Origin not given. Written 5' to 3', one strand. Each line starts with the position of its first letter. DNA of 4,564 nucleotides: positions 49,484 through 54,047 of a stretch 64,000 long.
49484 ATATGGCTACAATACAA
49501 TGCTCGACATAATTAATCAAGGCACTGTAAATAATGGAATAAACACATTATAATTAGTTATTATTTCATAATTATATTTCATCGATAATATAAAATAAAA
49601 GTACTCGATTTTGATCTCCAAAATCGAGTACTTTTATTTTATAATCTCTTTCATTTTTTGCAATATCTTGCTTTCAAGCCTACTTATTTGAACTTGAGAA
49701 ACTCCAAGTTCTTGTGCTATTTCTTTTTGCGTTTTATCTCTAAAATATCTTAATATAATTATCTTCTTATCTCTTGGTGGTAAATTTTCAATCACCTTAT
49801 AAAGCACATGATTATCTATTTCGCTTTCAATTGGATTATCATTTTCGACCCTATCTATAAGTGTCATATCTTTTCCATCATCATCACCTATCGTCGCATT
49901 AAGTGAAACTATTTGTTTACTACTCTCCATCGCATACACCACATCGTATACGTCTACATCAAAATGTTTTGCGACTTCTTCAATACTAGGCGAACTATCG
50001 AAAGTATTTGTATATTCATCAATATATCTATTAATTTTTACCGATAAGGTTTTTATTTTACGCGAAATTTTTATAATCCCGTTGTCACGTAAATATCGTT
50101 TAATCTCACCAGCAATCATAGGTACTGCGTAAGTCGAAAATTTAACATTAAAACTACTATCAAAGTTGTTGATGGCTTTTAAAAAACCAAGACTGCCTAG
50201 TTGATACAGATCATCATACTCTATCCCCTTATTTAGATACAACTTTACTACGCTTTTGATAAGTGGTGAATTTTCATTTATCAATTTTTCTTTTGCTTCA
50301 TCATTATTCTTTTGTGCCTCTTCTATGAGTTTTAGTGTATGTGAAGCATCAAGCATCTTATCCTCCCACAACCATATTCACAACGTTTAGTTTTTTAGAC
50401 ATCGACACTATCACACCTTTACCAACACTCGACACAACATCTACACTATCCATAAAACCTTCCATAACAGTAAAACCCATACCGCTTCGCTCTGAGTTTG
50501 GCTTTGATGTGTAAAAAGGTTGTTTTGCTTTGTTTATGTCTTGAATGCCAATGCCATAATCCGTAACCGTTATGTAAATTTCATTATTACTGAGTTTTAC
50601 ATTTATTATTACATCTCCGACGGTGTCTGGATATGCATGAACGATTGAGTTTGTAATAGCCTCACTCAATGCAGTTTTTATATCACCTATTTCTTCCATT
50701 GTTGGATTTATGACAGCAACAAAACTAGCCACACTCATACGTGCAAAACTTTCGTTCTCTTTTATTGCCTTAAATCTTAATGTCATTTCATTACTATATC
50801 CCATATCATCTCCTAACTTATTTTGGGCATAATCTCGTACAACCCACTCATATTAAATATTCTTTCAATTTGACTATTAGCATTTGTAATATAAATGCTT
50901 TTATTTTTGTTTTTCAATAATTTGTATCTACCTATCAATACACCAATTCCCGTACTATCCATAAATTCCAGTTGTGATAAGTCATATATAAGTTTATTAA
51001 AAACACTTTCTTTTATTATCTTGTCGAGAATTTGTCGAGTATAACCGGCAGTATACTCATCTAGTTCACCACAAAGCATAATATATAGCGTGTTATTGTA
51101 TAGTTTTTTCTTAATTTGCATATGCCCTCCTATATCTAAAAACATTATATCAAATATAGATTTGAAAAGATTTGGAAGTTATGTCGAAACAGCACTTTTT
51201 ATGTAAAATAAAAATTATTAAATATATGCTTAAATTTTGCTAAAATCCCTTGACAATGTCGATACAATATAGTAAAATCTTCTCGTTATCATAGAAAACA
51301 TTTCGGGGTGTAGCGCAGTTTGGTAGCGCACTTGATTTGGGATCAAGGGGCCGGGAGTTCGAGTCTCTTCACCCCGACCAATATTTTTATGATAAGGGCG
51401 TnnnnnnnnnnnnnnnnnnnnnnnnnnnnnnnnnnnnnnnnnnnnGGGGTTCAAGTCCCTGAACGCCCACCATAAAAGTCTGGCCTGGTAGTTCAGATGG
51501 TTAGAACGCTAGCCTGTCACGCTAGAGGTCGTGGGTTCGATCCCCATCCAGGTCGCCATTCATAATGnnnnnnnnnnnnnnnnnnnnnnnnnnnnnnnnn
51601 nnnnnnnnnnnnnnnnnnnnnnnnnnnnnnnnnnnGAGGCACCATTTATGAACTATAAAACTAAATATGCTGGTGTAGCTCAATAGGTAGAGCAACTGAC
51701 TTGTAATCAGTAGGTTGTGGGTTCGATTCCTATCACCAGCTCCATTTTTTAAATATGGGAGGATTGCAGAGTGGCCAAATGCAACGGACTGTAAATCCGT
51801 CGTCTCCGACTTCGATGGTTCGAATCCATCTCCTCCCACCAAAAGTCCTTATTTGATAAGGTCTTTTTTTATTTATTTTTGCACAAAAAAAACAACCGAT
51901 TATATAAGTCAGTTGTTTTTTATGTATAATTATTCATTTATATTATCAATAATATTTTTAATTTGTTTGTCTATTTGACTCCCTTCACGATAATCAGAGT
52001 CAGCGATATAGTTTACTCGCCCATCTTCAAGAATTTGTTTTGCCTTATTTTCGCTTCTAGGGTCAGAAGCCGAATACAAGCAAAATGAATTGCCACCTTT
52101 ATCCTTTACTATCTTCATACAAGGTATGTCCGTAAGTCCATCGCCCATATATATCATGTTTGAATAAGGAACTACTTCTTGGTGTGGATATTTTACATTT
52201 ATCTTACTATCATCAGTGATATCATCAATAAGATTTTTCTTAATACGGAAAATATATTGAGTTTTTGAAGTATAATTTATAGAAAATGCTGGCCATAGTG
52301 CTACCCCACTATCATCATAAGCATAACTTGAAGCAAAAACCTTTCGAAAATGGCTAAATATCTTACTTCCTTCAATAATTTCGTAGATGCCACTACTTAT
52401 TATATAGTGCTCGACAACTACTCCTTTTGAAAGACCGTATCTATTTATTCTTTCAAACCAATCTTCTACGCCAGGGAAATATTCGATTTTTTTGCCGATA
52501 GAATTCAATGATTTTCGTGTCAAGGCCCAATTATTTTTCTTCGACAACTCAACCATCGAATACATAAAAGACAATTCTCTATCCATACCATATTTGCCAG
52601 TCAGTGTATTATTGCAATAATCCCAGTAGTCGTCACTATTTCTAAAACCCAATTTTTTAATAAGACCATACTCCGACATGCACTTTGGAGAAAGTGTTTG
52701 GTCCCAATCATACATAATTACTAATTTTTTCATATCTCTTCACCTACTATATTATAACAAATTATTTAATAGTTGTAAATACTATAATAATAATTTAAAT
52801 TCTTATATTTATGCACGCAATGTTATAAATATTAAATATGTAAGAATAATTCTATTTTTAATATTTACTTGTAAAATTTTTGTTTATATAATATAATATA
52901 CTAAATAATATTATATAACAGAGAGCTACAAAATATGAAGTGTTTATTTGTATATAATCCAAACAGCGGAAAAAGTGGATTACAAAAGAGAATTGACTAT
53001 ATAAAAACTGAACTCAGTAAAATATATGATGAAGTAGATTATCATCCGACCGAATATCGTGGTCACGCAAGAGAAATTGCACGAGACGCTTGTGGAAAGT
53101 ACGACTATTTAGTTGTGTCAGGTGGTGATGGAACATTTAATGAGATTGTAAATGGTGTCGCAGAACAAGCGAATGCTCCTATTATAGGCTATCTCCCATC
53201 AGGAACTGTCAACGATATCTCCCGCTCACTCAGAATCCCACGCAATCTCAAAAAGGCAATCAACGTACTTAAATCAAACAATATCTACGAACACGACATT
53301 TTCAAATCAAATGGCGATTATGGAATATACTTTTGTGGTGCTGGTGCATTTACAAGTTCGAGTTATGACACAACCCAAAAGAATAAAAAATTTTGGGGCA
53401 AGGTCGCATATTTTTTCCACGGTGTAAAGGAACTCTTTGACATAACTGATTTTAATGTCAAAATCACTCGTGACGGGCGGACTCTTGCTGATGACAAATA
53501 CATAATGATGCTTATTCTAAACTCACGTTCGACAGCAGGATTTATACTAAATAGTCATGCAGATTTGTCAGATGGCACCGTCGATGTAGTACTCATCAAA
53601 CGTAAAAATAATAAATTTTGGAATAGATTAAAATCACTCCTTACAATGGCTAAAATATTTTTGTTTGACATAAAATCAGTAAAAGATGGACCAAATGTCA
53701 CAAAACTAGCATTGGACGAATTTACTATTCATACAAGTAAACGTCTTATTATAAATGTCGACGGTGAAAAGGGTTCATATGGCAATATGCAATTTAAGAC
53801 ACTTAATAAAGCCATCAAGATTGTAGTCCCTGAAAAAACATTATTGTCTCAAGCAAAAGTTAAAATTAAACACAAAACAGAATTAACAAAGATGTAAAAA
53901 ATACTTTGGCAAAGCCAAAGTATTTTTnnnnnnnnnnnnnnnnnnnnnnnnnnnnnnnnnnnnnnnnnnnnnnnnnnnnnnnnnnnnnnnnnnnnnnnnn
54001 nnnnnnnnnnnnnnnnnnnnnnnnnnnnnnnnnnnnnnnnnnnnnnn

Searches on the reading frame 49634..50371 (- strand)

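Call 59: search_protein_families(library=pfam, proteins=[window:49634-50371:-], max_evalue=0.001)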
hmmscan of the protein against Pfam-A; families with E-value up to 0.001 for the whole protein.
window:49634-50371:- (245 aa): 6 families
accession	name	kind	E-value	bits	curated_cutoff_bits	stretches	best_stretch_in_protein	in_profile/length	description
PF04545.22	Sigma70_r4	-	1.1e-16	60.5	24.1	1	194-242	2-50/50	Sigma-70, region 4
PF04542.20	Sigma70_r2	-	2e-16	60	24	1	30-97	1-68/71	Sigma-70 region 2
PF04539.22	Sigma70_r3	-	4.7e-14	52.7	25.3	1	111-182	4-76/78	Sigma-70 region 3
PF08281.18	Sigma70_r4_2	-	1.3e-10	41.2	25.7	1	190-226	4-40/54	Sigma-70, region 4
PF01381.28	HTH_3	-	2.4e-05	24.7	23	1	212-235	9-32/55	Helix-turn-helix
PF13518.12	HTH_28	-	0.00024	21.6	25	0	202-235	2-35/52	Helix-turn-helix domain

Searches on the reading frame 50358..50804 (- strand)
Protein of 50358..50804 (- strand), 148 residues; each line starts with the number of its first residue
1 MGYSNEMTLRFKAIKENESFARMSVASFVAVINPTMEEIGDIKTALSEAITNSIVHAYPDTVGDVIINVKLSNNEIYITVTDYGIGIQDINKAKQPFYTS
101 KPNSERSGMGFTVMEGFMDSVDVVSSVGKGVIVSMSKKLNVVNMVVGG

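Call 59: search_protein_families(library=pfam, proteins=[window:50358-50804:-], max_evalue=0.001)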
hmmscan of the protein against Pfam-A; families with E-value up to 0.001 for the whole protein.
window:50358-50804:- (148 aa): 2 families
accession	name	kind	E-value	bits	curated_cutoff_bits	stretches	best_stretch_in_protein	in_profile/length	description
PF13581.12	HATPase_c_2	-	2.6e-20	73.2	27.4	1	15-137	5-127/127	Histidine kinase-like ATPase domain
PF02518.31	HATPase_c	-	1.4e-12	48.5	26.4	1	41-137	5-107/111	Histidine kinase-, DNA gyrase B-, and HSP90-like ATPase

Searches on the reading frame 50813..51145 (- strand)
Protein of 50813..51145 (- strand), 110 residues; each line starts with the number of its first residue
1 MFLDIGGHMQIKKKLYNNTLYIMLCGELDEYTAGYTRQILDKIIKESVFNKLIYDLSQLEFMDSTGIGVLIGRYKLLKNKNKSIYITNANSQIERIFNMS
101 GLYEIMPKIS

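Call 59: search_protein_families(library=pfam, proteins=[window:50813-51145:-], max_evalue=0.001)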
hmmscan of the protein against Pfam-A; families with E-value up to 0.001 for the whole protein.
window:50813-51145:- (110 aa): 2 families
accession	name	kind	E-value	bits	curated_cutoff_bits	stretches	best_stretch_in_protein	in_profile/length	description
PF01740.26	STAS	-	1.9e-18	66.6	22.6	1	11-108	2-98/106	STAS domain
PF13466.11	STAS_2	-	2e-07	31.5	29.2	1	55-102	32-79/80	STAS domain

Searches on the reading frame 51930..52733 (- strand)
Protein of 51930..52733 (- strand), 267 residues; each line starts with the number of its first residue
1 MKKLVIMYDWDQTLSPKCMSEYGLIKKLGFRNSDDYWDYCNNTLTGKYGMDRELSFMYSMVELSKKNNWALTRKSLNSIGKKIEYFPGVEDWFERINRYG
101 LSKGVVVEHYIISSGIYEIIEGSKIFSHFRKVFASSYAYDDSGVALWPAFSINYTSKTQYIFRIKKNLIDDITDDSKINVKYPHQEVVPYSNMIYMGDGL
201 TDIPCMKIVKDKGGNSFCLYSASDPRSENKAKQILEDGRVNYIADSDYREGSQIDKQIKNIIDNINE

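Call 59: search_protein_families(library=pfam, proteins=[window:51930-52733:-], max_evalue=0.001)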
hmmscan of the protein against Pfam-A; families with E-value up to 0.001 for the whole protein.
window:51930-52733:- (267 aa): 2 families
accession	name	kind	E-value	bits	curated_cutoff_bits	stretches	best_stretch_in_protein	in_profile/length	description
PF12710.13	HAD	-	0.00031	21.6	27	1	6-207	1-189/189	haloacid dehalogenase-like hydrolase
PF06888.18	Put_Phosphatase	-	0.00077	19.4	27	0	54-208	43-187/234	Putative Phosphatase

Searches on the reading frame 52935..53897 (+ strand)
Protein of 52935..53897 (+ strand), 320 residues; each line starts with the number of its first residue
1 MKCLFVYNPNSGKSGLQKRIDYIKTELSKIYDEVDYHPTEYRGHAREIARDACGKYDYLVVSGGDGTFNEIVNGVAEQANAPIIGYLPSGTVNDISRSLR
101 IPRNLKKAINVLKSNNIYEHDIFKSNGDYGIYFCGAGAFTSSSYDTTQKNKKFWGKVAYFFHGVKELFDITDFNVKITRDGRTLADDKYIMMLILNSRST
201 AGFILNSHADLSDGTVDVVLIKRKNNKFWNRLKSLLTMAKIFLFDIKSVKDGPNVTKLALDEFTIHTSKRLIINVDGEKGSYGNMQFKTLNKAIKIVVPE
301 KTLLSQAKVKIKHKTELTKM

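Call 59: search_protein_families(library=pfam, proteins=[window:52935-53897:+], max_evalue=0.001)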
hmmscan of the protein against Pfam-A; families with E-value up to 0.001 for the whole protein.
window:52935-53897:+ (320 aa): 2 families
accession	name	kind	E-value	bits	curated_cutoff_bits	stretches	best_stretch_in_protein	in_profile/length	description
PF00781.29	DAGK_cat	-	1.1e-30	106.3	23.6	1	3-123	2-123/125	Diacylglycerol kinase catalytic domain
PF19279.4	YegS_C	-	9.7e-07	29.1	27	1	146-297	14-157/158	YegS C-terminal NAD kinase beta sandwich-like domain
